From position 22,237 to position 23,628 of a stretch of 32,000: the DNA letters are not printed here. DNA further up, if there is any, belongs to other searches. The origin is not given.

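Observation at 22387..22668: The encapsulin carries a Sec-type signal peptide and c-type haem motifs, so assembly should occur outside the cytoplasm with haems facing the lumen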

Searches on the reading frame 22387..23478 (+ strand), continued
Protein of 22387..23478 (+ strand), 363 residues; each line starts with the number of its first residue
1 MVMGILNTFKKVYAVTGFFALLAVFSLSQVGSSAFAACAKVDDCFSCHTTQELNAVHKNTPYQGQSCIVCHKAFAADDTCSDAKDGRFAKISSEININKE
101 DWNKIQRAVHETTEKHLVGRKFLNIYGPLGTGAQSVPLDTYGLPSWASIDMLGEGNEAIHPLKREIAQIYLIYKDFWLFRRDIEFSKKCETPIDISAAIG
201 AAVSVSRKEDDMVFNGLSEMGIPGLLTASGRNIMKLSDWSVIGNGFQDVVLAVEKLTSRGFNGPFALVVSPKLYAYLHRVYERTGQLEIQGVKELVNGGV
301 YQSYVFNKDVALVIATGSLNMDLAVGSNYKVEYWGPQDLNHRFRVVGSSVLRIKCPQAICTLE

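Call 38: predict_structure(alignment_id=A2)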
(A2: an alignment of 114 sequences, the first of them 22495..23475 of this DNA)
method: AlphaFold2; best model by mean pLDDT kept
length: 327 residues; sequences in the alignment: 114
mean_pLDDT: 86.7   pTM: 0.78
mean pLDDT of the five models: 86.7, 86.4, 86.2, 85.3, 84.4
residues with pLDDT >= 90: 230; 70-90: 45; 50-70: 22; < 50: 30
segments of 3 or more residues with pLDDT < 50: 1-4, 27-32, 36-54
pLDDT, mean of each block of 10 residues (from residue 1): 49 72 52 45 38 54 92 97 97 93 93 90 93 97 92 91 98 97 96 97 94 97 95 96 86 94 96 95 96 94 93 97 97
secondary structure, 60 per line:
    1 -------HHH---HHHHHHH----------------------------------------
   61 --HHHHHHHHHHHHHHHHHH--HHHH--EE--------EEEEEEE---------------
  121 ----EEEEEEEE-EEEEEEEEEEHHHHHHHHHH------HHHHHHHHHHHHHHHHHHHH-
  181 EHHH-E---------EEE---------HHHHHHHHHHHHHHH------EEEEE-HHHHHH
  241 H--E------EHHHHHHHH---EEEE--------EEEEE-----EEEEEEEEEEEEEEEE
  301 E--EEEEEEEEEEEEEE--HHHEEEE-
elements in order: H14-20 H63-80 H83-86 E99-105 E125-132 E134-143 H144-153 H160-179 E196-198 H208-222 E229-233 H235-241 H252-259 E263-266 E275-279 E285-301 E304-317 E323-326

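Call 42: fold_search(model_id=the predicted structure, library=pdb)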
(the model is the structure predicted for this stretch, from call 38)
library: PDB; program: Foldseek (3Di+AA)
matches with E <= 10: 824; with E <= 0.001: 361
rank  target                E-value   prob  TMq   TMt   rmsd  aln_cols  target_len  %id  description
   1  8vjo_B                7.9e-39  1.00  0.78  0.91   2.0       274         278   43  Cryo-EM structure of Myxococcus xanthus EncA encapsulin shell loaded with EncD cargo (released 2024-05-08)
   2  8v4q_A                1.7e-36  1.00  0.73  0.91   6.3       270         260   42  Myxococcus xanthus EncA 3xHis pore mutant with tetrahedral symmetry (released 2024-05-22)
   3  8vjo_A                1.9e-36  1.00  0.80  0.95   1.4       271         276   44  Cryo-EM structure of Myxococcus xanthus EncA encapsulin shell loaded with EncD cargo (released 2024-05-08)
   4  8v4n                  3.7e-36  1.00  0.73  0.89   6.3       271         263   42  Myxococcus xanthus EncA 3xHis pore mutant with T=1 icosahedral symmetry (released 2024-05-22)
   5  8v4q_B                5.3e-36  1.00  0.73  0.89   4.6       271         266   42  Myxococcus xanthus EncA 3xHis pore mutant with tetrahedral symmetry (released 2024-05-22)
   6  9fy6_B                6.0e-36  1.00  0.78  0.91   2.4       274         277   43  Single particle cryo-EM reconstruction of Bacillus Methanolicus encapsulin nano compartment (released 2025-06-11)
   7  8vjo_C                9.8e-36  1.00  0.80  0.95   1.6       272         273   44  Cryo-EM structure of Myxococcus xanthus EncA encapsulin shell loaded with EncD cargo (released 2024-05-08)
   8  9fy6_A                7.0e-35  1.00  0.80  0.94   1.5       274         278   43  Single particle cryo-EM reconstruction of Bacillus Methanolicus encapsulin nano compartment (released 2025-06-11)
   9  8rvj_C                2.2e-34  1.00  0.74  0.92   1.5       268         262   42  Engineered Encapsulin P3P4 (released 2024-02-14)
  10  8rvj_A                2.2e-34  1.00  0.74  0.91   2.1       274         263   41  Engineered Encapsulin P3P4 (released 2024-02-14)
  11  9b9i                  2.7e-34  1.00  0.71  0.88   5.4       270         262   41  Myxococcus xanthus EncA encapsulin engineered pore mutant with T=1 icosahedral symmetry (released 2024-09-18)
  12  9i8e_A                4.1e-34  1.00  0.77  0.90   1.8       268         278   40  Structure of Encapsulin from Dendrosporobacter quercicolus (released 2025-05-21)
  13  8rvj_B                5.3e-34  1.00  0.74  0.93   1.5       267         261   42  Engineered Encapsulin P3P4 (released 2024-02-14)
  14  8rvj_D                6.4e-34  1.00  0.74  0.92   2.9       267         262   42  Engineered Encapsulin P3P4 (released 2024-02-14)
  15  9fy6_C                1.2e-33  1.00  0.72  0.94   3.0       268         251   42  Single particle cryo-EM reconstruction of Bacillus Methanolicus encapsulin nano compartment (released 2025-06-11)
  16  6nj8_A                1.8e-33  1.00  0.76  0.88   2.3       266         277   43  Encapsulin iron storage compartment from Quasibacillus thermotolerans (released 2019-08-07)
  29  4pt2_A                2.2e-27  1.00  0.78  0.92   1.8       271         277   44  Myxococcus xanthus encapsulin protein (EncA) (released 2014-07-30)
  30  2e0z_A                3.9e-22  1.00  0.66  0.90   2.9       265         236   24  Crystal structure of virus-like particle from Pyrococcus furiosus (released 2007-04-17)
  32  2e0z_C                2.2e-21  1.00  0.64  0.89   2.9       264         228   23  Crystal structure of virus-like particle from Pyrococcus furiosus (released 2007-04-17)
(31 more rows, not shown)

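Call 46: find_encoding_contigs(protein=P0031, flank=6000, max_places=2)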
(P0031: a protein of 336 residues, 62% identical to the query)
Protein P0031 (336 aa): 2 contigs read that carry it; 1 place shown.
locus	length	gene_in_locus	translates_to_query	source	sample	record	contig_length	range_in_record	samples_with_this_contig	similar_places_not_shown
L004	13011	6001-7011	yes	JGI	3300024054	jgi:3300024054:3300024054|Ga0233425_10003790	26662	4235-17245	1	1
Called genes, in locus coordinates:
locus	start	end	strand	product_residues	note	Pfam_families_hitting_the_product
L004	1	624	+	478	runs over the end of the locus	PF13620:CarboxypepD_reg, PF13715:CarbopepD_reg_2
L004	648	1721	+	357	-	-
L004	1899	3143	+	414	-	PF07994:NAD_binding_5, PF01658:Inos-1-P_synth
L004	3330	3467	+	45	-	-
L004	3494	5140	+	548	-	PF04205:FMN_bind (weak), PF02424:ApbE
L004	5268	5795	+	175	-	PF08534:Redoxin, PF00578:AhpC-TSA, PF00085:Thioredoxin, PF13098:Thioredoxin_2, PF13905:Thioredoxin_8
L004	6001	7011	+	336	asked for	PF04454:Linocin_M18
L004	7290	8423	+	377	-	PF04454:Linocin_M18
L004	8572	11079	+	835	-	PF07732:Cu-oxidase_3, PF07731:Cu-oxidase_2, PF07732:Cu-oxidase_3 (weak), PF13447:Multi-haem_cyto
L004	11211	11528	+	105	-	PF10087:DUF2325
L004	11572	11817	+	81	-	-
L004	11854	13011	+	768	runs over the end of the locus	PF14522:Cytochrome_C7 (faint)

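Call 47: find_encoding_contigs(protein=P0035, flank=6000, max_places=2)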
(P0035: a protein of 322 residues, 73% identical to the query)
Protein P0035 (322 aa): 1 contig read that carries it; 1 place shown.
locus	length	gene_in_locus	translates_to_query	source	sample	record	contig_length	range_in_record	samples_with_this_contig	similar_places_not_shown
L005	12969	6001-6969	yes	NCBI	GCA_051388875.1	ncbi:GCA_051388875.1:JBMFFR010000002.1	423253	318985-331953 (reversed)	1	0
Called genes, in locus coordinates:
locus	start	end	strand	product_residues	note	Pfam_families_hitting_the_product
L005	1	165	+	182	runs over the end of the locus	-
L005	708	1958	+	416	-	PF15492:Nbas_N (faint), PF18313:TLP1_add_C (faint), PF25293:Beta-prop_EMC1_N (faint), PF00400:WD40 (faint), PF07676:PD40 (faint), PF23381:Beta-prop_IFT122_1st (faint), PF27114:Phage_tail_beta (faint), PF13360:PQQ_2, +1 more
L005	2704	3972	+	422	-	PF03702:AnmK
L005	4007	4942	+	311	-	PF13580:SIS_2, PF22198:GKRP_SIS_2, PF22645:GKRP_SIS_N, PF20741:GKRP-like_C (weak)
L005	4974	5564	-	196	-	PF01812:5-FTHF_cyc-lig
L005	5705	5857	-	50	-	-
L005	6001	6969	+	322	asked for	PF04454:Linocin_M18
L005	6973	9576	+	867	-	PF07731:Cu-oxidase_2 (weak), PF07732:Cu-oxidase_3, PF07731:Cu-oxidase_2, PF13447:Multi-haem_cyto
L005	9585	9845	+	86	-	-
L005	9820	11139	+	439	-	PF07994:NAD_binding_5, PF01658:Inos-1-P_synth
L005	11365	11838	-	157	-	-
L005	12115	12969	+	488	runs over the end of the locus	PF00133:tRNA-synt_1 (faint), PF01406:tRNA-synt_1e, PF01921:tRNA-synt_1f (faint), PF09334:tRNA-synt_1g, PF09190:DALR_2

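Call 50: find_encoding_contigs(protein=P0021, flank=6000, max_places=1)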
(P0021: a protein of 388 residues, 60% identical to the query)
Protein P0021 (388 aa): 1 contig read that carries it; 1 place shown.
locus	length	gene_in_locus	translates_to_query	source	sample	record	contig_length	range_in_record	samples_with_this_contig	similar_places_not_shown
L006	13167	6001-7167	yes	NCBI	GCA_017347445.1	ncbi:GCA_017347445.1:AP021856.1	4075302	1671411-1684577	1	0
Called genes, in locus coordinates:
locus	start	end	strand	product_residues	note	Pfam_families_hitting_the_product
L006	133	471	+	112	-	-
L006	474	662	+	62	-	-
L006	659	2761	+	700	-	PF00122:E1-E2_ATPase, PF00702:Hydrolase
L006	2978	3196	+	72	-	-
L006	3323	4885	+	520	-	PF04205:FMN_bind (weak), PF02424:ApbE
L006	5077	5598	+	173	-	PF08534:Redoxin, PF00578:AhpC-TSA, PF00085:Thioredoxin, PF13098:Thioredoxin_2, PF13905:Thioredoxin_8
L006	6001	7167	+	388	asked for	PF04454:Linocin_M18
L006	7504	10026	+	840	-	PF07732:Cu-oxidase_3, PF07731:Cu-oxidase_2, PF07732:Cu-oxidase_3 (weak), PF14522:Cytochrome_C7 (faint), PF13447:Multi-haem_cyto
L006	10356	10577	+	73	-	PF09720:Unstab_antitox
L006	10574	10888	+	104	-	PF05016:ParE_toxin (weak)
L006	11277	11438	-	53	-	-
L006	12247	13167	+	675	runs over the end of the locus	PF07715:Plug, PF00593:TonB_dep_Rec_b-barrel, PF14905:OMP_b-brl_3 (weak)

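Call 51: find_encoding_contigs(protein=P0014, flank=6000, max_places=1)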
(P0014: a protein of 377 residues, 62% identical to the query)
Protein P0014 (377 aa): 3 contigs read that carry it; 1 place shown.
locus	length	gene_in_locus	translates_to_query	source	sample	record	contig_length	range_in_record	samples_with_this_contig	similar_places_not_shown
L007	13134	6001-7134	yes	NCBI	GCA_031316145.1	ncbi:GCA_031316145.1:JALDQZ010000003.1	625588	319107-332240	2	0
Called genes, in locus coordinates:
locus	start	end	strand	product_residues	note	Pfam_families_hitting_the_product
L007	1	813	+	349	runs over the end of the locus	-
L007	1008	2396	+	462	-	PF01593:Amino_oxidase, PF13450:NAD_binding_8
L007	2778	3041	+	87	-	-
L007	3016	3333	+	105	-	PF10087:DUF2325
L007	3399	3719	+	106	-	-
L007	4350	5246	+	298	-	PF01545:Cation_efflux, PF16916:ZT_dimer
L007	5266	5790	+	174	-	PF00578:AhpC-TSA, PF08534:Redoxin, PF00085:Thioredoxin (weak), PF13098:Thioredoxin_2, PF13905:Thioredoxin_8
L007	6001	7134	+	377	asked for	PF04454:Linocin_M18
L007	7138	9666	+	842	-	PF07732:Cu-oxidase_3, PF07731:Cu-oxidase_2, PF13447:Multi-haem_cyto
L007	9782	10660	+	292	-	PF02915:Rubrerythrin (weak), PF01988:VIT1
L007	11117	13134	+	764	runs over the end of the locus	PF14522:Cytochrome_C7 (faint)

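Call 52: find_encoding_contigs(protein=P0005, flank=6000, max_places=1)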
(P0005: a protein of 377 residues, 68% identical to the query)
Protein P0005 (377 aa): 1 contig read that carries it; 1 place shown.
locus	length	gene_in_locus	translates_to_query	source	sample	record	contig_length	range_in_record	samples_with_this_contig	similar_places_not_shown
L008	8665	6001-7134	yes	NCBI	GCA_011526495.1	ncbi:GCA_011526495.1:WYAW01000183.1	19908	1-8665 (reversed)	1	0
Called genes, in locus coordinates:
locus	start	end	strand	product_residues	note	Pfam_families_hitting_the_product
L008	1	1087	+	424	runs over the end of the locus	PF01964:ThiC_Rad_SAM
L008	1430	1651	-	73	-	-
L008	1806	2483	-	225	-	PF07040:DUF1326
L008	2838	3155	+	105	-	PF10087:DUF2325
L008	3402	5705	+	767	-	PF14522:Cytochrome_C7 (faint)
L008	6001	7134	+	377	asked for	PF04454:Linocin_M18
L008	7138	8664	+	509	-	?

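Call 53: find_related_loci(query=A1, collection=genome_contigs, flank=5000)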
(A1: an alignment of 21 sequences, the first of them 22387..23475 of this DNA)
Query A1 (363 aa) in genome_contigs; peptide patterns used: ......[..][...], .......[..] (x = any residue, [..] = any of these).
102 stretches matched a pattern; 20 encode a relative of the query (tblastn E <= 1e-3); 20 distinct loci.
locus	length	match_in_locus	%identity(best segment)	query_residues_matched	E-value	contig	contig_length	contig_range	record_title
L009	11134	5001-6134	67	2-363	2e-169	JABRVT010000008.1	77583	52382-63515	MAG: Candidatus Brocadia sp. isolate MAG-01r c_000000000125, whole genome shotgun sequence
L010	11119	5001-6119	67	2-363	5e-168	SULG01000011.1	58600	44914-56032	MAG: Candidatus Jettenia ecosi isolate J2 contig00037, whole genome shotgun sequence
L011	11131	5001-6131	65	2-363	6e-163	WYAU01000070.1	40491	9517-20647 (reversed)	MAG: Candidatus Brocadia sp. isolate AMX1 k127_430672, whole genome shotgun sequence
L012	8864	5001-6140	64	2-363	9e-157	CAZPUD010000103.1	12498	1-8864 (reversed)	MAG TPA_asm: uncultured candidatus Brocadiaceae bacterium isolate SRP093185_co1_14 genome assembly, contig: NODE_3544_le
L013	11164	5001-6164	61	1-363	5e-152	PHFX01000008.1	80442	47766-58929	MAG: Candidatus Brocadia sp. WS118 scaffold_14, whole genome shotgun sequence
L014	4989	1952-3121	61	1-363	2e-153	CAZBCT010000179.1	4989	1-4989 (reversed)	MAG TPA_asm: uncultured Candidatus Brocadia sp. isolate SRP323723_co1_49 genome assembly, contig: NODE_14615_length_4989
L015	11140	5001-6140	61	1-363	7e-150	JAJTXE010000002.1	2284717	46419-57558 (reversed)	MAG: Candidatus Brocadia sp. isolate DTUAMX2 2-Genome30, whole genome shotgun sequence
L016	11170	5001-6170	60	1-363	4e-147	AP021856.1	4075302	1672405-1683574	Candidatus Brocadia pituitae DNA, complete genome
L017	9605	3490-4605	61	9-363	1e-146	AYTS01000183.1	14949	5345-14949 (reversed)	MAG: Candidatus Brocadia carolinensis isolate 26THWARD NODE_86_length_14949_cov_20.2871_ID_171, whole genome shotgun seq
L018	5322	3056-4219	60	1-363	2e-146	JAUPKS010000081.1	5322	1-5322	MAG: Planctomycetota bacterium isolate erpe_2018_pw_0hr_WHONDRS-PP48-000085_B_bin.5 scaffold_285442, whole genome shotgu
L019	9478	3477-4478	63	5-363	2e-143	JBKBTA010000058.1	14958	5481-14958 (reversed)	MAG: Candidatus Brocadia sp. isolate 21I_052.bin.35 NODE_58_length_14958_cov_5.641153, whole genome shotgun sequence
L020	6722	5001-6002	63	2-363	3e-143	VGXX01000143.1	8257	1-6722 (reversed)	MAG: Planctomycetota bacterium isolate M_DeepCast_100m_m2_243 M_DeepCast_100m_m2_243_Ga0194119_10018138, whole genome sh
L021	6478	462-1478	61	6-363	2e-143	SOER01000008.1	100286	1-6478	MAG: Candidatus Loosdrechtia aerotolerans isolate YC1 NODE_8_length_100286_cov_11.766881, whole genome shotgun sequence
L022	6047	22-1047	61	5-363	3e-141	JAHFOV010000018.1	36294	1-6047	MAG: Planctomycetota bacterium isolate nzgw511 NODE_565_length_36295_cov_4.030326, whole genome shotgun sequence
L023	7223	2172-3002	74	87-363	1e-139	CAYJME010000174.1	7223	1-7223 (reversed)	MAG TPA_asm: uncultured candidatus Brocadiaceae bacterium isolate ERP124720_co1_148 genome assembly, contig: NODE_11544_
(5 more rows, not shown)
